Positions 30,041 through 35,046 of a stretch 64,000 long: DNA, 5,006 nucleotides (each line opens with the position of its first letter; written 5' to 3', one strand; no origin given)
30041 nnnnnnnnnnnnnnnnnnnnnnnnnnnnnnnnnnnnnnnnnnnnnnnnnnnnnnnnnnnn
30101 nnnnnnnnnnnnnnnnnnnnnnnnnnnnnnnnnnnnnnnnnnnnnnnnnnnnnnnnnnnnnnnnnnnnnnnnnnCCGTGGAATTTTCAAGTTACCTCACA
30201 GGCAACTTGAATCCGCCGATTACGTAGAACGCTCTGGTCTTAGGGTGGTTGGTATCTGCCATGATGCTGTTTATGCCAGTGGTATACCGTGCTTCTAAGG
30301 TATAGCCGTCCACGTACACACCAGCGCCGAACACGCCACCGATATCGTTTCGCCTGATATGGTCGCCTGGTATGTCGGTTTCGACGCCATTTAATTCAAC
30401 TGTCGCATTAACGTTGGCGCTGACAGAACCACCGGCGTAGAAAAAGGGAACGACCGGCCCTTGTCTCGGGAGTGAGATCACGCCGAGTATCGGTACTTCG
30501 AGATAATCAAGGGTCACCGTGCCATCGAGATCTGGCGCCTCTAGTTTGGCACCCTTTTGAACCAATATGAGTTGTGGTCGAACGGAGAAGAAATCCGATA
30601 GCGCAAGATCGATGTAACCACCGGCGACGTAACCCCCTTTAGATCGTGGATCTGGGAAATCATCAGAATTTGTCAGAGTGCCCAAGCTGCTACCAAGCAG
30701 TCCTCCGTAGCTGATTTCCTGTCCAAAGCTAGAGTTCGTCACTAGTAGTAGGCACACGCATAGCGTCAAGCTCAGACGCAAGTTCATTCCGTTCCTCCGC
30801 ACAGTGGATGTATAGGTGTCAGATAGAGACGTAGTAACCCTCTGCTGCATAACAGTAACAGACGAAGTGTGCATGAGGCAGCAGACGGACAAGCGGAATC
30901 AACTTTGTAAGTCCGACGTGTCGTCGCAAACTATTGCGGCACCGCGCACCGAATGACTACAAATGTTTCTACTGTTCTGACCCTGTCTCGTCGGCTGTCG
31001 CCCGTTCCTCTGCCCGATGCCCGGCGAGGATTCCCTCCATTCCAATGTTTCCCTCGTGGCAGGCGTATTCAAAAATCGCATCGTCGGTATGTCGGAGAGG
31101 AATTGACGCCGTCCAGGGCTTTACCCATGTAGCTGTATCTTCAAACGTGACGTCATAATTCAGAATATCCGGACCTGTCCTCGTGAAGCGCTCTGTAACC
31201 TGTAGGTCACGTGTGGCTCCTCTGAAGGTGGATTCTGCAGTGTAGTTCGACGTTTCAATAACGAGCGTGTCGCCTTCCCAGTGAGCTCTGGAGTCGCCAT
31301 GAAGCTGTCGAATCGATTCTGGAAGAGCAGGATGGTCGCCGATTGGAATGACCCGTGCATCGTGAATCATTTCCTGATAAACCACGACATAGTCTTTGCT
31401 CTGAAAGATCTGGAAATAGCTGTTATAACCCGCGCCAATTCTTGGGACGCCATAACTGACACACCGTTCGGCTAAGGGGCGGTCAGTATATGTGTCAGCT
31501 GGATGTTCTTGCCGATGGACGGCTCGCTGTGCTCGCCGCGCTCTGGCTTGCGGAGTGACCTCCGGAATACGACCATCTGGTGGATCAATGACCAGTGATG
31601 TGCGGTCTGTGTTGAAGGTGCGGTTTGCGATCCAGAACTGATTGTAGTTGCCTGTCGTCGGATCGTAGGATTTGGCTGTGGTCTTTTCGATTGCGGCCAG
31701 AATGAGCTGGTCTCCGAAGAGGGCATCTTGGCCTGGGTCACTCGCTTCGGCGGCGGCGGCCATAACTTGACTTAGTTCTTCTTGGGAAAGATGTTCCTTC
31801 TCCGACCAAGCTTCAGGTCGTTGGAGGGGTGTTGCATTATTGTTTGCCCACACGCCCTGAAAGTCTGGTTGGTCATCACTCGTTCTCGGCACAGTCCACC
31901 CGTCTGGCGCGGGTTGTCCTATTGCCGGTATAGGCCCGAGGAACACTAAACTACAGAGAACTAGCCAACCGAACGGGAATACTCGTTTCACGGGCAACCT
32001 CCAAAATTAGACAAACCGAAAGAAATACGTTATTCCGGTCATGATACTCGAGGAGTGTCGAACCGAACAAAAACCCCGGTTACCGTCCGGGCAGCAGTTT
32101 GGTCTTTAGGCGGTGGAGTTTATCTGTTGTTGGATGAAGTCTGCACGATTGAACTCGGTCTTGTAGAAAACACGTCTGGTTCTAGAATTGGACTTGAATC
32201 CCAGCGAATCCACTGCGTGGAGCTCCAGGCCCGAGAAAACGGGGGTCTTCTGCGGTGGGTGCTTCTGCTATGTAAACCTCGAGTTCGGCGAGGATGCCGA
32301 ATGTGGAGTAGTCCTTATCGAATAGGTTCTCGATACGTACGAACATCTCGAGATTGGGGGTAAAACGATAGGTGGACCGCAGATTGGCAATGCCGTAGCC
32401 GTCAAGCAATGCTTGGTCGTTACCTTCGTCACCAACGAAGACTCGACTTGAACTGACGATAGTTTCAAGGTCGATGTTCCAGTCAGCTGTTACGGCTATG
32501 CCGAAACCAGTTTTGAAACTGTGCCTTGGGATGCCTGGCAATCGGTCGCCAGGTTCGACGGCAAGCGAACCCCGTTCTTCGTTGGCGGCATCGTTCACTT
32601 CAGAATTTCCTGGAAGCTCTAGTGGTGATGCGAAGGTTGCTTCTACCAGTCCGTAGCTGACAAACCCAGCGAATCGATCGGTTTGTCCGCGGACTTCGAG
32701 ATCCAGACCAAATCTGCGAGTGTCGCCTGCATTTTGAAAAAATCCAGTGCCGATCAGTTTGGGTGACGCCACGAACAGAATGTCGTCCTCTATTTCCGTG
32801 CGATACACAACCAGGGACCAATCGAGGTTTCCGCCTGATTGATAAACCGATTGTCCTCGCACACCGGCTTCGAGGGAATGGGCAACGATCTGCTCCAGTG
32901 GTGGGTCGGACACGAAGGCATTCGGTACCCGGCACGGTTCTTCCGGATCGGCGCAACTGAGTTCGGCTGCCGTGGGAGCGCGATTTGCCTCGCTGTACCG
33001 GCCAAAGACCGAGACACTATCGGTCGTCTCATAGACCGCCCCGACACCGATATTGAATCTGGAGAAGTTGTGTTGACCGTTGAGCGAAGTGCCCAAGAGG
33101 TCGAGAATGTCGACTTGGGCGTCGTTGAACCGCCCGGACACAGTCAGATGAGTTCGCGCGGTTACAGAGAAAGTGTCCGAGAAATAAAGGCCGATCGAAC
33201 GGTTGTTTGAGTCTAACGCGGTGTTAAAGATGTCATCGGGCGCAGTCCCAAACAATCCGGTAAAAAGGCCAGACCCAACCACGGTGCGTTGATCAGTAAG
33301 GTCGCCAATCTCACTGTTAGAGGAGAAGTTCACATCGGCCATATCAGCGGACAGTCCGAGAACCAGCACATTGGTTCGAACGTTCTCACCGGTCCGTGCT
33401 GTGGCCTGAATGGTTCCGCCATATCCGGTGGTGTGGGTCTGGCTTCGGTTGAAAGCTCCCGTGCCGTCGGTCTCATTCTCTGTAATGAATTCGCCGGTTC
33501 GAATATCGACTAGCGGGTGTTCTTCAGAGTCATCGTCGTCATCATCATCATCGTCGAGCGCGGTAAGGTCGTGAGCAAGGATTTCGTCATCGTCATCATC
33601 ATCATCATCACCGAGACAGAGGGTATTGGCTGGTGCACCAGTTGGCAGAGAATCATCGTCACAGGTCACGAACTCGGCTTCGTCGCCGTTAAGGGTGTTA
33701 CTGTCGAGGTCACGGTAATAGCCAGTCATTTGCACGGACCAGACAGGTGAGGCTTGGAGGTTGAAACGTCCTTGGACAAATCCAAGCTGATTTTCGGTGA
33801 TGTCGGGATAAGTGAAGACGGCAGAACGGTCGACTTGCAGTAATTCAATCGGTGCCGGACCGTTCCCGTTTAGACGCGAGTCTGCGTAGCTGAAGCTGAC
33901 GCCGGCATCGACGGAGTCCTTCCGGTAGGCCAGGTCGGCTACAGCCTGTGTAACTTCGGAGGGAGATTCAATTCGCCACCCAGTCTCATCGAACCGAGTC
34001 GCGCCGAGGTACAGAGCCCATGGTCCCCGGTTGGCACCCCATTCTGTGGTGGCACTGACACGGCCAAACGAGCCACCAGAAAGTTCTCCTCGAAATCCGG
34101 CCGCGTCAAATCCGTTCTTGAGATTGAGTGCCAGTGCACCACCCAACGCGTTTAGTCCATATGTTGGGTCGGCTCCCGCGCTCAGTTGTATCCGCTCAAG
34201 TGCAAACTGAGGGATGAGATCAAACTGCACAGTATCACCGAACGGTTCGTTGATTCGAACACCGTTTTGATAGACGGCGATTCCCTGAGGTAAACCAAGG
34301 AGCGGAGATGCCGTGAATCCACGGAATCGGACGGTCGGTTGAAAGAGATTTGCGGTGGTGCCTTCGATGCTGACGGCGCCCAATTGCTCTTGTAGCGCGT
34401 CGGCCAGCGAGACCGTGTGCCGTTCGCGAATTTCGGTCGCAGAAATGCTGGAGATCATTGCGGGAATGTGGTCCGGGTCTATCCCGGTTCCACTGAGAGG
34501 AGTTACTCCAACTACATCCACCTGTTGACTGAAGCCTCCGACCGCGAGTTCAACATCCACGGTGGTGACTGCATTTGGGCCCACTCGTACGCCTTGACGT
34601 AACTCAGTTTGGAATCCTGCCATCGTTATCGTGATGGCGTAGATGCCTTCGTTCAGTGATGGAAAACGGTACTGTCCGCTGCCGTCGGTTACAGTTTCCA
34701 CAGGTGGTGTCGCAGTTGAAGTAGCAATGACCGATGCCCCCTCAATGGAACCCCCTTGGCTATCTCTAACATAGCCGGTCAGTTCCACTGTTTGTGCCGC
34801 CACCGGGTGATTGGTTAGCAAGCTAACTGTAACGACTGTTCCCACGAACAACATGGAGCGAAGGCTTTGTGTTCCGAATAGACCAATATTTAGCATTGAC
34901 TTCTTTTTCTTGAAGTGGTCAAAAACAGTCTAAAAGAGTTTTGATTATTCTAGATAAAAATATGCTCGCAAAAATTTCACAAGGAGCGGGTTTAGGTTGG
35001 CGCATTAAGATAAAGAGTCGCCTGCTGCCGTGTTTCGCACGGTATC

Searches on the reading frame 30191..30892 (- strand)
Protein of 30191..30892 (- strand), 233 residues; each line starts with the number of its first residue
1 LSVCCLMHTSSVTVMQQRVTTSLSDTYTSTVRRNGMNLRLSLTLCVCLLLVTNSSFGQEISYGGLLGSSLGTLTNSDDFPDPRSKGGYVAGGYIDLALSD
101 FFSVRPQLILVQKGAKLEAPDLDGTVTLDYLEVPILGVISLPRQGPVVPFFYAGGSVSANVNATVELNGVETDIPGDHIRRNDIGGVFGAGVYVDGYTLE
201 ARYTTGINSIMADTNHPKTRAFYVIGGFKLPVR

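Call 51: search_protein_families(library=pfam, proteins=[window:30191-30892:-], max_evalue=0.00001)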
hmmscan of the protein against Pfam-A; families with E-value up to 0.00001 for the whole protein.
window:30191-30892:- (233 aa): 1 family
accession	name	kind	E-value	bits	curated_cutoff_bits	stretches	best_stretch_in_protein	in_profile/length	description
PF13568.12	OMP_b-brl_2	-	6e-20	72.5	27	1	57-210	2-173/175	Outer membrane protein beta-barrel domain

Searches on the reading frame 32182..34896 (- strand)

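Call 20: search_protein_families(library=pfam, proteins=[window:32182-34896:-], max_evalue=0.00001)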
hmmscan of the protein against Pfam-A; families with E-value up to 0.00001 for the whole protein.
window:32182-34896:- (904 aa): 4 families
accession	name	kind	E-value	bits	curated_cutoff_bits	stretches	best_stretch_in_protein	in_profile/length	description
PF00593.30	TonB_dep_Rec_b-barrel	-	2.4e-41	143.4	27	1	410-858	38-436/436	TonB dependent receptor-like, beta-barrel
PF13620.12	CarboxypepD_reg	-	8.2e-16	58.6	32.3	1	39-117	2-81/82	Carboxypeptidase regulatory-like domain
PF07715.20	Plug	-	7.6e-14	52.6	23.9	1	143-254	4-107/107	TonB-dependent Receptor Plug Domain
PF13715.12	CarbopepD_reg_2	-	5.2e-07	30.1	32.2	1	39-117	1-76/88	CarboxypepD_reg-like domain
